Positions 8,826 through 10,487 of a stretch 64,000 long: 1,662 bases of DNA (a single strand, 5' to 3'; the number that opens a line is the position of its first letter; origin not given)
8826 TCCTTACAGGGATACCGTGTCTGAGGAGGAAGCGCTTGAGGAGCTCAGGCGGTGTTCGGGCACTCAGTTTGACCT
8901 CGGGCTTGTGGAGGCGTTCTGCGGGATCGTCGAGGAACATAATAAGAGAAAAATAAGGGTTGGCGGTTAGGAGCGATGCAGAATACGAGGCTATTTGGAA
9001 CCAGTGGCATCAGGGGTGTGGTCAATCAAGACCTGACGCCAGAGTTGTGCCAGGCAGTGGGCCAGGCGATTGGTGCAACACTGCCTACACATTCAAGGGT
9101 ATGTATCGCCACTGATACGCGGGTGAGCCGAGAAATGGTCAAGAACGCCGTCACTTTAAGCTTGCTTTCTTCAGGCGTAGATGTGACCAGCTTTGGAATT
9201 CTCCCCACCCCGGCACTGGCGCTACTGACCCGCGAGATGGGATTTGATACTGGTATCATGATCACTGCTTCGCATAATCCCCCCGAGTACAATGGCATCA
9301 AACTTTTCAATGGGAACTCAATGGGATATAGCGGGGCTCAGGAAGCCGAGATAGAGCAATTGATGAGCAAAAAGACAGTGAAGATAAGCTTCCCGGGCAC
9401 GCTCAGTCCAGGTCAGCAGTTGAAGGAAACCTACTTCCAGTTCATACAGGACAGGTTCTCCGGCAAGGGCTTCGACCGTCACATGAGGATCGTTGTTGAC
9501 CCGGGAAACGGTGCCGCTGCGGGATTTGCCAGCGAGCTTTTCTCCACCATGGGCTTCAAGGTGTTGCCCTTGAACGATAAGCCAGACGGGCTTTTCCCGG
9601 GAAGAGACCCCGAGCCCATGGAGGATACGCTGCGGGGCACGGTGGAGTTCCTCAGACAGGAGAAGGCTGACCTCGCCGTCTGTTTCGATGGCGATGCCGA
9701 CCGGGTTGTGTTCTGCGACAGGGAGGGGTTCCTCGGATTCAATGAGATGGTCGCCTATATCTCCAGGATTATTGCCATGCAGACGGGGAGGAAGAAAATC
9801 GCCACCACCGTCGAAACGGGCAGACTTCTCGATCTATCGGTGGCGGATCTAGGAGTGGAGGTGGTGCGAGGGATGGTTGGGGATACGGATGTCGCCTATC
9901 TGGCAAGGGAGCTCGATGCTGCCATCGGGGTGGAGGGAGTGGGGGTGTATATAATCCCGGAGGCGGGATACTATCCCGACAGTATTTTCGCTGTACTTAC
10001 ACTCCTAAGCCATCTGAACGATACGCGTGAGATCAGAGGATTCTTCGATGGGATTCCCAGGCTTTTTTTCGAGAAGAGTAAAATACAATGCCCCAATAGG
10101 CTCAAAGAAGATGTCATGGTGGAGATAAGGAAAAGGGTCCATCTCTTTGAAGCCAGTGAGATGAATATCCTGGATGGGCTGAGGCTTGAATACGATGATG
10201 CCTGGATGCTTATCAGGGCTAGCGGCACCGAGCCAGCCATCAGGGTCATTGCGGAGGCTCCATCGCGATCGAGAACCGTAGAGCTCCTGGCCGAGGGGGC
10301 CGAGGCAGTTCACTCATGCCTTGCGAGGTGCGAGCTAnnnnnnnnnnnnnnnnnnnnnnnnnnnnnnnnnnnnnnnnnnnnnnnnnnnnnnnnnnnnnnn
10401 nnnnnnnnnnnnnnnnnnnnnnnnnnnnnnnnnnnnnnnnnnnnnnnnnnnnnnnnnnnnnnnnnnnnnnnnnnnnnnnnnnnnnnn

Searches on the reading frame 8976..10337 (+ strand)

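Call 28: search_protein_families(library=pfam, proteins=[window:8976-10337:+], max_evalue=0.0001)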
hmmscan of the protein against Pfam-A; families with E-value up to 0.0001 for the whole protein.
window:8976-10337:+ (454 aa): 4 families
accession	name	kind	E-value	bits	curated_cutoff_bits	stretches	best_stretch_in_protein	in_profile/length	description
PF02878.22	PGM_PMM_I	-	6.9e-42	142.8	22.5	1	5-133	2-134/138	Phosphoglucomutase/phosphomannomutase, alpha/beta/alpha domain I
PF02879.22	PGM_PMM_II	-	2.2e-23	83.2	29.3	1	152-251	2-103/103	Phosphoglucomutase/phosphomannomutase, alpha/beta/alpha domain II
PF02880.22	PGM_PMM_III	-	6.1e-10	39.7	20.7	1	258-350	5-100/115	Phosphoglucomutase/phosphomannomutase, alpha/beta/alpha domain III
PF00408.26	PGM_PMM_IV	-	1.4e-09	38.3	23.1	1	388-440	21-64/68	Phosphoglucomutase/phosphomannomutase, C-terminal domain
